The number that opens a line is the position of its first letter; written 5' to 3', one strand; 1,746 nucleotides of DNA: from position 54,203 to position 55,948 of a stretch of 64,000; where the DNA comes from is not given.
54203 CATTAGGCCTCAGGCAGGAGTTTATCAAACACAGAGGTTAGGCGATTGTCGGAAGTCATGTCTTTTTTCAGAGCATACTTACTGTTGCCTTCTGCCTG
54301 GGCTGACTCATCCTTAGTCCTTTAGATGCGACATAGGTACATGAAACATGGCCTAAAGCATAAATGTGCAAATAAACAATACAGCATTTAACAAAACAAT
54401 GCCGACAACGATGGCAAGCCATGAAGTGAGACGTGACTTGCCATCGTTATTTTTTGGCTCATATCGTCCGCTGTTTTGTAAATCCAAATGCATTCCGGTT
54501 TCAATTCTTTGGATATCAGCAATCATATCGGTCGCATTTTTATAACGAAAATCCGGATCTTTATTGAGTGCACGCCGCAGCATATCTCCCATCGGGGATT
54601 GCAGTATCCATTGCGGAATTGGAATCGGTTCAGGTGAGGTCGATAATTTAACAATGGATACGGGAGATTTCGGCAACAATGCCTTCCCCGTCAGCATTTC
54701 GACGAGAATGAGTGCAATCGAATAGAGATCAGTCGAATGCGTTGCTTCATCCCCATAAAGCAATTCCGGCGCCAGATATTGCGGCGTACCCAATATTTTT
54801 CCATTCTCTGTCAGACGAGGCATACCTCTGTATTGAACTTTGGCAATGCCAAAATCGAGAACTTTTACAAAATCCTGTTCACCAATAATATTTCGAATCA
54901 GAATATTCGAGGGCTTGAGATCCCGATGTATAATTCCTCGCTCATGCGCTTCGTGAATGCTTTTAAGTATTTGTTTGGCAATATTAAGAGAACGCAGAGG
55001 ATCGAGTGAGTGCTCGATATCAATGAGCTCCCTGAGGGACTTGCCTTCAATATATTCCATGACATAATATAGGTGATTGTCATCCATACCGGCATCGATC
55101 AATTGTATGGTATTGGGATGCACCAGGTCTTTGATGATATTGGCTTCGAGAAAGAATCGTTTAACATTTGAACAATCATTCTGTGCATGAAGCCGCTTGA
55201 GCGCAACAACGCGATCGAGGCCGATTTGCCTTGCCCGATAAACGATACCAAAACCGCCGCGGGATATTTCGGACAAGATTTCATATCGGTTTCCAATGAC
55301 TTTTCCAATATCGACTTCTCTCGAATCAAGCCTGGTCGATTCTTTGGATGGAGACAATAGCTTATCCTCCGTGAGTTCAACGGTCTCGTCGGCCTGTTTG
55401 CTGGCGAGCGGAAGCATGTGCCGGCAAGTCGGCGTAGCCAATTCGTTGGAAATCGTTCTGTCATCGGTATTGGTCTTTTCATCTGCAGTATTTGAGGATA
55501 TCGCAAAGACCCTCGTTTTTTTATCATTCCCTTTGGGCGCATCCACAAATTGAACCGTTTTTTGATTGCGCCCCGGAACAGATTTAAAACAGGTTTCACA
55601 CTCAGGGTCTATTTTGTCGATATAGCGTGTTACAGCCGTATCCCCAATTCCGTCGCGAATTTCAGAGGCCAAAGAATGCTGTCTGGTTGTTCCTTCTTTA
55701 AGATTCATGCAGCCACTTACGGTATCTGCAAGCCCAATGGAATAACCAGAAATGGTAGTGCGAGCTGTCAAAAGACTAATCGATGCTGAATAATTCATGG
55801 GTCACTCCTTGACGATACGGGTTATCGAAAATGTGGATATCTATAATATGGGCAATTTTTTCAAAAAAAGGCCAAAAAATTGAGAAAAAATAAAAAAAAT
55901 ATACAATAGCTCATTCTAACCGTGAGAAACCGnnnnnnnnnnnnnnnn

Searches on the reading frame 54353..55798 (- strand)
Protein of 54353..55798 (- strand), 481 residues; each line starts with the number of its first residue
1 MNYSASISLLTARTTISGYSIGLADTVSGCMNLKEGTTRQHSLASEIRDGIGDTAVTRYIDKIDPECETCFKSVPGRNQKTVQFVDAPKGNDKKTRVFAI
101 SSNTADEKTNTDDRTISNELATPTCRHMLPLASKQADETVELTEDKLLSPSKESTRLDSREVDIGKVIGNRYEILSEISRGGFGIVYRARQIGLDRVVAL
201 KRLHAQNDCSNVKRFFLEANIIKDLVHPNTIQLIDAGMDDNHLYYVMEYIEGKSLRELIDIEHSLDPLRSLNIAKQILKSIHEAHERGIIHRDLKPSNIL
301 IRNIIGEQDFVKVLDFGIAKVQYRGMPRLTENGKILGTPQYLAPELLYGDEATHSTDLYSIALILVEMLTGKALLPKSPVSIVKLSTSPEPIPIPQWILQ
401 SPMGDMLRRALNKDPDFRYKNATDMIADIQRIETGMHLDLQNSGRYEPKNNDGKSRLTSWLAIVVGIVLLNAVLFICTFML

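Call 14: find_encoding_contigs(protein=window:54353-55798:-, flank=10000, max_places=6)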
Protein window:54353-55798:- (481 aa): 5 contigs read that carry it; 3 places shown.
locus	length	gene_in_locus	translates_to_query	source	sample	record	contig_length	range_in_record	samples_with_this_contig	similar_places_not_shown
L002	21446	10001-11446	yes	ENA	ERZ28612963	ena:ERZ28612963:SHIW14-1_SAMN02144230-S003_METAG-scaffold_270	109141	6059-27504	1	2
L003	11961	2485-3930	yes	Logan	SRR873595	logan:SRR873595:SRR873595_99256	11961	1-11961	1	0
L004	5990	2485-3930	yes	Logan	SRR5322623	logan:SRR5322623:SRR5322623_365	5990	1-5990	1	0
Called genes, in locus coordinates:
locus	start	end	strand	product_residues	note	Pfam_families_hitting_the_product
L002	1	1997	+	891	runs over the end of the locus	PF18989:DUF5722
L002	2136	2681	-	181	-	-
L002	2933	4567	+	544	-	PF00672:HAMP, PF07228:SpoIIE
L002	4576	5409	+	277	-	PF00483:NTP_transferase, PF12804:NTP_transf_3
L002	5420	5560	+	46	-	-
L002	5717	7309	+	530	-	PF00664:ABC_membrane, PF00005:ABC_tran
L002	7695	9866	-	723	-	-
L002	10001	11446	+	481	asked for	PF00069:Pkinase, PF07714:PK_Tyr_Ser-Thr, PF01636:APH (faint)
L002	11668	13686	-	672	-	PF07676:PD40 (faint), PF26550:Tricorn_2nd (faint), PF00930:DPPIV_N (faint), PF26549:Tricorn_N (weak), PF00326:Peptidase_S9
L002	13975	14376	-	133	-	PF00383:dCMP_cyt_deam_1, PF08211:dCMP_cyt_deam_2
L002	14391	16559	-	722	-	-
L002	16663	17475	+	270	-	PF02230:Abhydrolase_2 (faint), PF12146:Hydrolase_4, PF12697:Abhydrolase_6, PF00326:Peptidase_S9 (weak)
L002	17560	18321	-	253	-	-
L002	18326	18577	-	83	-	-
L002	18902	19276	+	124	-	PF00436:SSB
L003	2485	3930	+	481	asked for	PF00069:Pkinase, PF07714:PK_Tyr_Ser-Thr, PF01636:APH (faint)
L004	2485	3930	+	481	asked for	PF00069:Pkinase, PF07714:PK_Tyr_Ser-Thr, PF01636:APH (faint)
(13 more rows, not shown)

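Call 15: search_protein_families(library=pfam, proteins=[window:54353-55798:-])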
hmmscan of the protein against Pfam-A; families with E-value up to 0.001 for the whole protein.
window:54353-55798:- (481 aa): 4 families
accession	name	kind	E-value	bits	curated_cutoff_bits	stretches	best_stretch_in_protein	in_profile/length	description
PF00069.31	Pkinase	-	2e-47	162.3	31.7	1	172-420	1-253/263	Protein kinase domain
PF07714.23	PK_Tyr_Ser-Thr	-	1.2e-30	107.1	23.1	1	174-418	3-248/258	Protein tyrosine and serine/threonine kinase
PF01636.29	APH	-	1.6e-05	25.2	23.2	0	275-321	156-199/239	Phosphotransferase enzyme family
PF03109.22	ABC1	-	7.1e-05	22.5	22.9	1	246-320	146-215/244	ABC1 atypical kinase-like domain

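Call 40: find_homologous_proteins(query=window:54353-55798:-, max_evalue=1e-20)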
Query window:54353-55798:- (481 aa): 7363 proteins with E <= 1e-20 among 8000 candidates; the best 120 are listed.
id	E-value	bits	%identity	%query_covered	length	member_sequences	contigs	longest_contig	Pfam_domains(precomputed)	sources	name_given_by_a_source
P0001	0.0e+0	1070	99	100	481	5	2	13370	PF07714.24,PF00069.32,PF01636.30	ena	-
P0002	2.9e-267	905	84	100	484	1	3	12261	PF07714.24,PF00069.32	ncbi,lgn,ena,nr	ncbi:MAG: serine/threonine protein kinase [Proteobacteria bacterium]|nr:serine/threonine protein kin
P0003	1.8e-173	596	63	95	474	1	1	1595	PF07714.24,PF00069.32,PF03109.23,PF01636.30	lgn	-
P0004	4.5e-171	588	78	70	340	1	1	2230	PF07714.24,PF00069.32,PF03109.23,PF01636.30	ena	-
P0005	1.1e-128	448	46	99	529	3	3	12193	PF07714.24,PF00069.32,PF03109.23,PF01636.30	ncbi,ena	-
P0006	1.7e-119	418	47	95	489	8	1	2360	PF07714.24,PF00069.32,PF03109.23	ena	-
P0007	5.2e-119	416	47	95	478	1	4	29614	PF07714.24,PF00069.32,PF03109.23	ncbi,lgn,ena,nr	ncbi:MAG: serine/threonine protein kinase [Proteobacteria bacterium]|nr:serine/threonine protein kin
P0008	1.1e-117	412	49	95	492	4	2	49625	PF07714.24,PF00069.32,PF03109.23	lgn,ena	-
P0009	2.4e-116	407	45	96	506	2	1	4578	PF07714.24,PF00069.32,PF03109.23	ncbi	-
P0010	2.9e-115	404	45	95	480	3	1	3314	PF07714.24,PF00069.32,PF03109.23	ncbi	-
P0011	6.3e-115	403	61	60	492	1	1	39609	PF07714.24,PF00069.32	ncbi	-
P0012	2.1e-114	401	46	95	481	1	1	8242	PF07714.24,PF00069.32,PF03109.23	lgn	-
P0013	1.7e-109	385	54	67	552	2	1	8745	PF07714.24,PF00069.32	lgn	-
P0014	2.4e-109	384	55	70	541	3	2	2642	PF07714.24,PF00069.32,PF03109.23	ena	-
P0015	4.2e-109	384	53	68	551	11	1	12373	PF07714.24,PF00069.32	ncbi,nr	ncbi:MAG: serine/threonine protein kinase [Proteobacteria bacterium]|nr:serine/threonine protein kin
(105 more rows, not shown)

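Call 41: find_encoding_contigs(protein=P0002, flank=10000, max_places=3)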
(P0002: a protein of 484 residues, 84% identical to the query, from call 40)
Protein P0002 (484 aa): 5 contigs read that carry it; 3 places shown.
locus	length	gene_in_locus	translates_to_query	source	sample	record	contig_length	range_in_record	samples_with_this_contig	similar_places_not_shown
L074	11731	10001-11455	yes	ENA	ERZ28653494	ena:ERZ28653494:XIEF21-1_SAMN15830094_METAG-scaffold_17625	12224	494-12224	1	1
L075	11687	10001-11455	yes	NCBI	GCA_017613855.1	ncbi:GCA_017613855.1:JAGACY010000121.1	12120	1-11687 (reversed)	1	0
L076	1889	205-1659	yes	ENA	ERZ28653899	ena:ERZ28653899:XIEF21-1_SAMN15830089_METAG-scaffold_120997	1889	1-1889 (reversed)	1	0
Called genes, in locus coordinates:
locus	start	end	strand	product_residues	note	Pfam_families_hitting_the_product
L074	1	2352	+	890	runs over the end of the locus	PF18989:DUF5722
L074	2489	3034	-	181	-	-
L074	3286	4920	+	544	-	PF00672:HAMP, PF07228:SpoIIE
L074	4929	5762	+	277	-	PF00483:NTP_transferase, PF12804:NTP_transf_3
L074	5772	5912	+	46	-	-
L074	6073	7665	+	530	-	PF00664:ABC_membrane, PF00005:ABC_tran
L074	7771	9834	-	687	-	-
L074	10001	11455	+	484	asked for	PF00069:Pkinase, PF07714:PK_Tyr_Ser-Thr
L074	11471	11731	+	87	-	?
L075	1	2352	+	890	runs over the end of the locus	PF18989:DUF5722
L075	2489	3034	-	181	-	-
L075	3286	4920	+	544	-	PF00672:HAMP, PF07228:SpoIIE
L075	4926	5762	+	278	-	PF00483:NTP_transferase, PF12804:NTP_transf_3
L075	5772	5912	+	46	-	-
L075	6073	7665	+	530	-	PF00664:ABC_membrane, PF00005:ABC_tran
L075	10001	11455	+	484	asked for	PF00069:Pkinase, PF07714:PK_Tyr_Ser-Thr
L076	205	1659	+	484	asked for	PF00069:Pkinase, PF07714:PK_Tyr_Ser-Thr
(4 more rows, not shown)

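Call 42: find_encoding_contigs(protein=P0008, flank=10000, max_places=2)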
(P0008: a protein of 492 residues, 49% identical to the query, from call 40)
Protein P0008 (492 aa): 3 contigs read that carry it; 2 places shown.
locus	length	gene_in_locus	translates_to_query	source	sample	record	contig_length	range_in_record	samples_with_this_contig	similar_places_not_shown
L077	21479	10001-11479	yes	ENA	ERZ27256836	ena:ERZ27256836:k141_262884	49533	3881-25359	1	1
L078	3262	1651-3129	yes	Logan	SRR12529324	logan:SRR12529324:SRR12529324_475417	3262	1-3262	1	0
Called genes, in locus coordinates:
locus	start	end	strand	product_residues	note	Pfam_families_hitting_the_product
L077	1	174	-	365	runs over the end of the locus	PF00691:OmpA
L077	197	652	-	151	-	-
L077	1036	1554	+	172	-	PF04545:Sigma70_r4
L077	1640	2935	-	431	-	PF00817:IMS, PF21999:IMS_HHH_1 (faint), PF11799:IMS_C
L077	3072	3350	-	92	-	-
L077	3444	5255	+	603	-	PF11617:Cu-binding_MopE (faint), PF26766:Choice_anch_L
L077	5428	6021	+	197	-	PF01810:LysE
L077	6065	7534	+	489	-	-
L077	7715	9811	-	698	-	-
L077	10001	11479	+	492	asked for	PF00069:Pkinase, PF07714:PK_Tyr_Ser-Thr, PF03109:ABC1 (weak)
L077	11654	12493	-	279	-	PF00106:adh_short, PF08659:KR, PF13561:adh_short_C2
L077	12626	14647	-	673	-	PF26549:Tricorn_N (weak), PF00326:Peptidase_S9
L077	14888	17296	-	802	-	-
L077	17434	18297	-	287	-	-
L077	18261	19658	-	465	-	-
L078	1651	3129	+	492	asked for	PF00069:Pkinase, PF07714:PK_Tyr_Ser-Thr, PF03109:ABC1 (weak)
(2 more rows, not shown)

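Call 43: find_encoding_contigs(protein=P0007, flank=10000, max_places=2)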
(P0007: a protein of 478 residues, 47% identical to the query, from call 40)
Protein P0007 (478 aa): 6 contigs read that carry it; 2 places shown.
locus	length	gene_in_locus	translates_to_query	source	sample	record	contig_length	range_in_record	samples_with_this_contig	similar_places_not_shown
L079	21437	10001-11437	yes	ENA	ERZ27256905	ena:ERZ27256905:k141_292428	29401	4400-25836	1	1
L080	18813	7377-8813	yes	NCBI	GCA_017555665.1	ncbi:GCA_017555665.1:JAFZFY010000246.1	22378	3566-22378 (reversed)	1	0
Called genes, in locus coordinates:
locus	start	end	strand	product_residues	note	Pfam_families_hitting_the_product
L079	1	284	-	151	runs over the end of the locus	-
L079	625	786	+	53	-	-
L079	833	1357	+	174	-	PF04545:Sigma70_r4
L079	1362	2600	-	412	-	PF00817:IMS, PF21999:IMS_HHH_1 (faint), PF11799:IMS_C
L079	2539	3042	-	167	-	-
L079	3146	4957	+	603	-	PF11617:Cu-binding_MopE (faint), PF26766:Choice_anch_L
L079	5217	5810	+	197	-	PF01810:LysE (weak)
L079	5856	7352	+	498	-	-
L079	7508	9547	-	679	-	-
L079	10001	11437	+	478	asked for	PF00069:Pkinase, PF07714:PK_Tyr_Ser-Thr, PF03109:ABC1 (weak)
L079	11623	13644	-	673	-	PF07676:PD40 (faint), PF26549:Tricorn_N, PF00326:Peptidase_S9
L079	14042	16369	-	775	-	-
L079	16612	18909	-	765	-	-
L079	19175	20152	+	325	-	PF03747:ADP_ribosyl_GH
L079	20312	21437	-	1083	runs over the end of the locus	PF00873:ACR_tran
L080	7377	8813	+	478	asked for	PF00069:Pkinase, PF07714:PK_Tyr_Ser-Thr, PF03109:ABC1 (weak)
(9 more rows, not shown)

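Call 51: find_encoding_contigs(protein=P0003, flank=3000, max_places=3)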
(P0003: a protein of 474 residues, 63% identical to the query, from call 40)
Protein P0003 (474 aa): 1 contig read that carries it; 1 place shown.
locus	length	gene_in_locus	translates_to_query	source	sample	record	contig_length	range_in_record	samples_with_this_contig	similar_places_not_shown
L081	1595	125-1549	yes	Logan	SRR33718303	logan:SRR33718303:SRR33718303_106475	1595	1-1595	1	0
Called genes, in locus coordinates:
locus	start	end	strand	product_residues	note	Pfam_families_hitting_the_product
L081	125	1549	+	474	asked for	PF00069:Pkinase, PF07714:PK_Tyr_Ser-Thr, PF01636:APH (faint), PF03109:ABC1 (weak)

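Call 52: find_encoding_contigs(protein=P0004, flank=3000, max_places=3)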
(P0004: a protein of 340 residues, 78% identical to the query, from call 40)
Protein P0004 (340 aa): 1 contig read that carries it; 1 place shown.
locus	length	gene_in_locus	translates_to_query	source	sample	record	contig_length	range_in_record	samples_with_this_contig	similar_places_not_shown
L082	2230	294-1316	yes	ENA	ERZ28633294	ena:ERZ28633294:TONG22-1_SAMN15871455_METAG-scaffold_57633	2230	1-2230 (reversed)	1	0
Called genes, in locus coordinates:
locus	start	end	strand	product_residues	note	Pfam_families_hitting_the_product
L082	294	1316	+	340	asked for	PF00069:Pkinase, PF07714:PK_Tyr_Ser-Thr, PF01636:APH (faint), PF03109:ABC1 (faint)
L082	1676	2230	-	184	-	?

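Call 53: find_encoding_contigs(protein=P0005, flank=10000, max_places=3)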
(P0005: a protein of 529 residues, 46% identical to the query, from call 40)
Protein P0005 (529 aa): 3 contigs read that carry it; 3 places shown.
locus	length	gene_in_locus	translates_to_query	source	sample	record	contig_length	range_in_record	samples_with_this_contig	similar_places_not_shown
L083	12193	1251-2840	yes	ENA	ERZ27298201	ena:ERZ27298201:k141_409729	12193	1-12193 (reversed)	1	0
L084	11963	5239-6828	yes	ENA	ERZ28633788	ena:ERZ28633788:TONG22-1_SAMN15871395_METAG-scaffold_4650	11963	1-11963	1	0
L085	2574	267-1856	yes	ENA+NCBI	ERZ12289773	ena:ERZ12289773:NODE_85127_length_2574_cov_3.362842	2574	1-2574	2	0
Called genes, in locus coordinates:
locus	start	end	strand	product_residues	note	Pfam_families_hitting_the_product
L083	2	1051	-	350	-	?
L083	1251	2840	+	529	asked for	PF03109:ABC1 (faint), PF00069:Pkinase, PF01636:APH (faint), PF07714:PK_Tyr_Ser-Thr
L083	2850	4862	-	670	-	PF07676:PD40 (faint), PF26549:Tricorn_N, PF26550:Tricorn_2nd, PF00326:Peptidase_S9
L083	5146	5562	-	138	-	-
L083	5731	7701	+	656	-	-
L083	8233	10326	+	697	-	PF00884:Sulfatase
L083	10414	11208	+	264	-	PF13103:TonB_2 (weak), PF03544:TonB_C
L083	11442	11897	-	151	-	-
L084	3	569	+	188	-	?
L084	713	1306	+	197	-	PF01810:LysE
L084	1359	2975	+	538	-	-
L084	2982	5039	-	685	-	-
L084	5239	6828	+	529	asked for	PF03109:ABC1 (faint), PF00069:Pkinase, PF01636:APH (faint), PF07714:PK_Tyr_Ser-Thr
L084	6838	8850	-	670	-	PF07676:PD40 (faint), PF26549:Tricorn_N, PF26550:Tricorn_2nd, PF00326:Peptidase_S9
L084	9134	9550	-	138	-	-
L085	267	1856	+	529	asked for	PF03109:ABC1 (faint), PF00069:Pkinase, PF01636:APH (faint), PF07714:PK_Tyr_Ser-Thr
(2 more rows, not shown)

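Call 68: search_protein_families(library=padloc, proteins=[window:54353-55798:-], max_evalue=0.001)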
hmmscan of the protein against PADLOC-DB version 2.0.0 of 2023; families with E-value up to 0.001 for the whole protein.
window:54353-55798:- (481 aa): 35 families (the best 25 are shown)
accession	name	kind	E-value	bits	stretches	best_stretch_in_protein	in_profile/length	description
PDLC04060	PD-T4-6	-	2.6e-72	242.3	1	164-443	2-280/486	-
PDLC04042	PD-T4-6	-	1.6e-70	236.1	1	166-438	5-278/292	-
PDLC04061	PD-T4-6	-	4.2e-67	225.8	1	162-437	8-288/510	-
PDLC04053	PD-T4-6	-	7.6e-65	217.4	1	168-445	8-284/311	-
PDLC04047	PD-T4-6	-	1.9e-63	212.5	1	164-432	4-272/327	-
PDLC04138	mad6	-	3.1e-63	212.7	1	164-434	45-315/659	mads_6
PDLC04043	PD-T4-6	-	3.9e-62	208.8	1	170-431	15-276/452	-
PDLC04057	PD-T4-6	-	1e-60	204.1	1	164-432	2-270/443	-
PDLC04048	PD-T4-6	-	1.8e-57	193.3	1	162-443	2-280/354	-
PDLC04052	PD-T4-6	-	3.2e-56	189.5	1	166-439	5-283/496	-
PDLC04054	PD-T4-6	-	1e-54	184.3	1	166-445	7-286/347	-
PDLC04039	PD-T4-6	-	3.6e-54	182.5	1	164-436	9-279/458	-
PDLC04041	PD-T4-6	-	5.5e-51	172.2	1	164-430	23-291/443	-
PDLC04040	PD-T4-6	-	2.7e-45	153.1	1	178-438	2-271/547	-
PDLC01088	C3a189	-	3e-42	143.2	1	180-420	7-249/840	kinase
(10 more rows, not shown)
